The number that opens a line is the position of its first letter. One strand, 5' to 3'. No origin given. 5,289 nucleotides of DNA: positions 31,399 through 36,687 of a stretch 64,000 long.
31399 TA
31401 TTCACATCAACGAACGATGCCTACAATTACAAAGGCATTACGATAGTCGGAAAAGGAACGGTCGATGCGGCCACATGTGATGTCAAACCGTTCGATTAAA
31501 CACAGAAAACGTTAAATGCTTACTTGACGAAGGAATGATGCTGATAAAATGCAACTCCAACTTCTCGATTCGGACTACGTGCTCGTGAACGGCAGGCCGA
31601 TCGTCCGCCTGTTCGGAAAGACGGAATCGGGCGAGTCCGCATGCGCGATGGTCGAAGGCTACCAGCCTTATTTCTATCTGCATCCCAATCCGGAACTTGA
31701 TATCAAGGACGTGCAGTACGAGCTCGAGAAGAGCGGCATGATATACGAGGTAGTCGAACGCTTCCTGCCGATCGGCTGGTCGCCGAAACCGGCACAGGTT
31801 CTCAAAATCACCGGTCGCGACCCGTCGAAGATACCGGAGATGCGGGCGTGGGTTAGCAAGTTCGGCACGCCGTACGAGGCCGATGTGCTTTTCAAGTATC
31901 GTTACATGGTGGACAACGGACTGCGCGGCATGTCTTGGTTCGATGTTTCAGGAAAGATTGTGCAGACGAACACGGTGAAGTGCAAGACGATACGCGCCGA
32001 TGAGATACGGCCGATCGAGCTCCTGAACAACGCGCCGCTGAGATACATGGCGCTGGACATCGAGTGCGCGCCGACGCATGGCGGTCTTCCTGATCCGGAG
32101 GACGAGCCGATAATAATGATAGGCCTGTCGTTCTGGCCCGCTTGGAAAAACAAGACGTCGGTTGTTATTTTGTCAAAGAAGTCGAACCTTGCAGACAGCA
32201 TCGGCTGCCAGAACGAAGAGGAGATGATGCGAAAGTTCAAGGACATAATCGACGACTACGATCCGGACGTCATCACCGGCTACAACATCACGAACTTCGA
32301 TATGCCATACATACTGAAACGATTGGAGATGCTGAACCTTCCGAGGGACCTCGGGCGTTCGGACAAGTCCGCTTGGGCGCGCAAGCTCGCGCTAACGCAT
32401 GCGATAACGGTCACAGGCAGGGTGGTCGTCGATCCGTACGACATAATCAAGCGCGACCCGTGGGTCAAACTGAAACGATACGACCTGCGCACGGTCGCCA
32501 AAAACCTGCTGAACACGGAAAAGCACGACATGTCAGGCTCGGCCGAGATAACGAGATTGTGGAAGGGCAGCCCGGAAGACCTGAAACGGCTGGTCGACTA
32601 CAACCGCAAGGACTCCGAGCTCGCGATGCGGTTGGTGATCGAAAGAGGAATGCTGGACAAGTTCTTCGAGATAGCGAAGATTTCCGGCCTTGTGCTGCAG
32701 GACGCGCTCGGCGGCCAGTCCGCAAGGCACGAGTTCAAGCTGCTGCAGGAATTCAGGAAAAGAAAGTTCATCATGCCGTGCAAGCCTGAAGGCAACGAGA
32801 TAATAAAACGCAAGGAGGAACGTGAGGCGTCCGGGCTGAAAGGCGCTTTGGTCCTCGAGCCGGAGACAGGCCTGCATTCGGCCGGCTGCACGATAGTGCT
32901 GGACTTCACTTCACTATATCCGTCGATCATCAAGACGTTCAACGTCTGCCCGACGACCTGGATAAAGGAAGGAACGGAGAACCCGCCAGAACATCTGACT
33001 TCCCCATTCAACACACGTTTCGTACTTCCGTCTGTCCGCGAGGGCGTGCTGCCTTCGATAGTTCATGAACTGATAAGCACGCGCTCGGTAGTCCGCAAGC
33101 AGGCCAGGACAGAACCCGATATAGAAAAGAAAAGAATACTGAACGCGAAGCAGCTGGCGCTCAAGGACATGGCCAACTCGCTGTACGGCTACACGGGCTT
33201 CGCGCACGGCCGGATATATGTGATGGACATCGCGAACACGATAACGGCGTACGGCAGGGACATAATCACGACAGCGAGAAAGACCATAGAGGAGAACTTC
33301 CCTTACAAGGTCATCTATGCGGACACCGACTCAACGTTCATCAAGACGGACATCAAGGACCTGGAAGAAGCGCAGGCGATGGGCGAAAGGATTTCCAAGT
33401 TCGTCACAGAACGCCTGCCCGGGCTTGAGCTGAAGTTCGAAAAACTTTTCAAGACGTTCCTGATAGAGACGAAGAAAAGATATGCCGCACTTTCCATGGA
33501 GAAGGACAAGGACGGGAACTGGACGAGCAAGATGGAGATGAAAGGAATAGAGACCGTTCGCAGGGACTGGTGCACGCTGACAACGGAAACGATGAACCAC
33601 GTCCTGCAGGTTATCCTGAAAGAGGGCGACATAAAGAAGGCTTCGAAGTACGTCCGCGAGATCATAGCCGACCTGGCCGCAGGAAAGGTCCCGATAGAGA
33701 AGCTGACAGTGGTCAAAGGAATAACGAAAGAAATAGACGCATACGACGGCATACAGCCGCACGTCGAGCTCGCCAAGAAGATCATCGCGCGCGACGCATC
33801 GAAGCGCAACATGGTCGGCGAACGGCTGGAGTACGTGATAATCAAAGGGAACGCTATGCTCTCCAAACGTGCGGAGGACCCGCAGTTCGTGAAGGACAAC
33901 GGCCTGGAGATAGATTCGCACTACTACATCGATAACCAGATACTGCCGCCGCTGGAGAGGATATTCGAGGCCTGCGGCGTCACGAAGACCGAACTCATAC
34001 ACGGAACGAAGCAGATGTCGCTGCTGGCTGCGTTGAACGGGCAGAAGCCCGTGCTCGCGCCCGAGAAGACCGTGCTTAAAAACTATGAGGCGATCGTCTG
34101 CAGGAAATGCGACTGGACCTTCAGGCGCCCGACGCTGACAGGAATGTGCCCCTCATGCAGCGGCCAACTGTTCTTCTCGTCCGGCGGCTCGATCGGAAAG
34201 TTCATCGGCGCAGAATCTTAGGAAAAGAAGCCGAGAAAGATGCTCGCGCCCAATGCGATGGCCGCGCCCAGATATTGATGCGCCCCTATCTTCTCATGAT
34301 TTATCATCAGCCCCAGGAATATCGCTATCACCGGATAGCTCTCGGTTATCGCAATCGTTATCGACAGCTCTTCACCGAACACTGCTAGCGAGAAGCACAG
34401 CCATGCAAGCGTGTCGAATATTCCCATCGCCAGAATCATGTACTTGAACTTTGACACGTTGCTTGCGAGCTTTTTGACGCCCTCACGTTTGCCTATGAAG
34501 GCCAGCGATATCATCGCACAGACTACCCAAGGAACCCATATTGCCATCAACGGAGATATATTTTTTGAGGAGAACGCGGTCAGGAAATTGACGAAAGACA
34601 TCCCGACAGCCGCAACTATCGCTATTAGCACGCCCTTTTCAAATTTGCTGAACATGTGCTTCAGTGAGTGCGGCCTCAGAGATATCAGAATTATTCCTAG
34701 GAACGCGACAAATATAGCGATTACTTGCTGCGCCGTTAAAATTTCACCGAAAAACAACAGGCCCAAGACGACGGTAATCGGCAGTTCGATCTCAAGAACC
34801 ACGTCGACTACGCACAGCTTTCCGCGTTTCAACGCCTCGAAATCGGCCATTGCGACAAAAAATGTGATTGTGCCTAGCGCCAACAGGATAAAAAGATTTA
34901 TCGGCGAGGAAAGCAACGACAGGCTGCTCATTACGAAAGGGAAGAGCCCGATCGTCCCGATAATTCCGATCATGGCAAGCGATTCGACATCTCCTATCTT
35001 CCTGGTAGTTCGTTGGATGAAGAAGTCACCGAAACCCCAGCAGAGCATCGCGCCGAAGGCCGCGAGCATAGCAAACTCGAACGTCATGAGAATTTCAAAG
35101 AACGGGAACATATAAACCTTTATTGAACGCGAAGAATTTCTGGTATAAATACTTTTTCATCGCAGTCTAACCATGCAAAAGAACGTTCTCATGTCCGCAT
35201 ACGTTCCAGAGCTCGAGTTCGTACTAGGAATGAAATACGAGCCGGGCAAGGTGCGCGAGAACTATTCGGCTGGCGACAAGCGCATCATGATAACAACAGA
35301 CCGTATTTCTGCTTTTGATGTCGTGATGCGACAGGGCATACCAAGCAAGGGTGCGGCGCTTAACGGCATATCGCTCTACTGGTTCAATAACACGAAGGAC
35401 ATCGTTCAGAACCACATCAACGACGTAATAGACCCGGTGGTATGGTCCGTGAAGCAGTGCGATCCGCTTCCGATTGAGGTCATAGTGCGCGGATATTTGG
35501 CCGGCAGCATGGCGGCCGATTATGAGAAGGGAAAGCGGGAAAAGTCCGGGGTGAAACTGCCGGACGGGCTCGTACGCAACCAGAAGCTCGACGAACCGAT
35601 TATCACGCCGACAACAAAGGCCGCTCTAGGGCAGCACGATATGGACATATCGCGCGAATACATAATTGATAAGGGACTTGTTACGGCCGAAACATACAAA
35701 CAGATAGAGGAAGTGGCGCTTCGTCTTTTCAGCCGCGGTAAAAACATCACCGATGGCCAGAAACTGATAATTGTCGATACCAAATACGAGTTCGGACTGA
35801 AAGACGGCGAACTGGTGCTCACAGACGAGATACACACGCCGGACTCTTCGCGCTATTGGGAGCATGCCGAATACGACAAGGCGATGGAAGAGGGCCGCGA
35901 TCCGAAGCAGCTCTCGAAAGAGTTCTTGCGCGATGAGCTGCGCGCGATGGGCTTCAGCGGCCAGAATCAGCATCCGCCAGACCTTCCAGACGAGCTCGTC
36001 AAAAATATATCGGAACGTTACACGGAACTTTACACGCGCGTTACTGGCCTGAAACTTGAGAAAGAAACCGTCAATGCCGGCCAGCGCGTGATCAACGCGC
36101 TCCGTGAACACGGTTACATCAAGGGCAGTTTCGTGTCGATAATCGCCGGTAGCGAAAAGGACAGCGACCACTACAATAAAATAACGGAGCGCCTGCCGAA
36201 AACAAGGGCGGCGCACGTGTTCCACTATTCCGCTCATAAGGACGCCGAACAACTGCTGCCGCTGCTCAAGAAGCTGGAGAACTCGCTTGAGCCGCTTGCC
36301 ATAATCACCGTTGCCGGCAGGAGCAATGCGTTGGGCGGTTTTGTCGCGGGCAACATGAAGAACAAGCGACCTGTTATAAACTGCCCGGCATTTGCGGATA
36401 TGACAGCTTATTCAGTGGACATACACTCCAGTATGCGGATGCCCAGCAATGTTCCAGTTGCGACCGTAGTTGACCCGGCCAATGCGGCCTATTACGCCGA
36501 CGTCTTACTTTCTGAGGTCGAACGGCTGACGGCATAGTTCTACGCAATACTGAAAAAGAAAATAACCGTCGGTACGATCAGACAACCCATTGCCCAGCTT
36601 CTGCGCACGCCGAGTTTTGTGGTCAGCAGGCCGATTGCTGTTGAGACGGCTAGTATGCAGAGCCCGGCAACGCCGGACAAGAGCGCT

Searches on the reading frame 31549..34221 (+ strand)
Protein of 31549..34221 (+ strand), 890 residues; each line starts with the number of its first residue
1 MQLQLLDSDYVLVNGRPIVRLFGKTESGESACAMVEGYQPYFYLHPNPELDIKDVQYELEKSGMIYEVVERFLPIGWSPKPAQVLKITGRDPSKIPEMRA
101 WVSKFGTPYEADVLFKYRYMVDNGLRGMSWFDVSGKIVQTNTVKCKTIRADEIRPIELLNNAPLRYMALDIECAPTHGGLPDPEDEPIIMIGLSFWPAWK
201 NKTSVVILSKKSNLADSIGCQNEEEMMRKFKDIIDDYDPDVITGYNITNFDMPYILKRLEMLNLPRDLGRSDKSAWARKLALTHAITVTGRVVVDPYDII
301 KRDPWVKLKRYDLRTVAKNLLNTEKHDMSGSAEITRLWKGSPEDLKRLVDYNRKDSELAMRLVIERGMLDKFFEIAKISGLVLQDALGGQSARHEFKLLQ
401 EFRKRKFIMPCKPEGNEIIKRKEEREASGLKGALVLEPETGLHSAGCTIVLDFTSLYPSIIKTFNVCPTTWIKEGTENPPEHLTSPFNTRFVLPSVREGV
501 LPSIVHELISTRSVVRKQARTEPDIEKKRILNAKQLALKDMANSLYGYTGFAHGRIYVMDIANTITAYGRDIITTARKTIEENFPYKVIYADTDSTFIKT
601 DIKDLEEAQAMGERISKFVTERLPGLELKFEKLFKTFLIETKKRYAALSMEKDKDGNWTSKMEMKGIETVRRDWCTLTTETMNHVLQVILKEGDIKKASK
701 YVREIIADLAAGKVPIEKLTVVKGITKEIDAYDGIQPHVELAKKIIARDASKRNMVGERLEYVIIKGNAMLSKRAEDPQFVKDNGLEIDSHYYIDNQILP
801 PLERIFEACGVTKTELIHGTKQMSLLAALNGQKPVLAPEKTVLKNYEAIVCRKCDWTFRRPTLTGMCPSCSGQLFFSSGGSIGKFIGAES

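Call 20: search_protein_families(library=pfam, proteins=[window:31549-34221:+], max_evalue=0.001)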
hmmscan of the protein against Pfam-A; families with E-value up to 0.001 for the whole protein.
window:31549-34221:+ (890 aa): 3 families
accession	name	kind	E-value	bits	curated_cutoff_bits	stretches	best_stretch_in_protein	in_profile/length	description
PF00136.26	DNA_pol_B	-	2.3e-109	366.6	23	1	388-808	9-452/453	DNA polymerase family B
PF03104.25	DNA_pol_B_exo1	-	2.4e-38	132.4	23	1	108-316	3-242/242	DNA polymerase family B, exonuclease domain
PF13482.12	RNase_H_2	-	9.1e-08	32.7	22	1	179-358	9-156/165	RNase_H superfamily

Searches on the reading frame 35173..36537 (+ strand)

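Call 57: search_protein_families(library=pfam, proteins=[window:35173-36537:+], max_evalue=0.00001)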
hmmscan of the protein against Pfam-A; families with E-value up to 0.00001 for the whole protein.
window:35173-36537:+ (454 aa): 2 families
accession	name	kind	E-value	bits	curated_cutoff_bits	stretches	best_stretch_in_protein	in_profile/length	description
PF01259.24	SAICAR_synt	-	5.3e-66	223.1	20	1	24-260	4-223/233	SAICAR synthetase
PF00731.26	AIRC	-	3e-22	79.2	30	1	321-446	2-127/148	AIR carboxylase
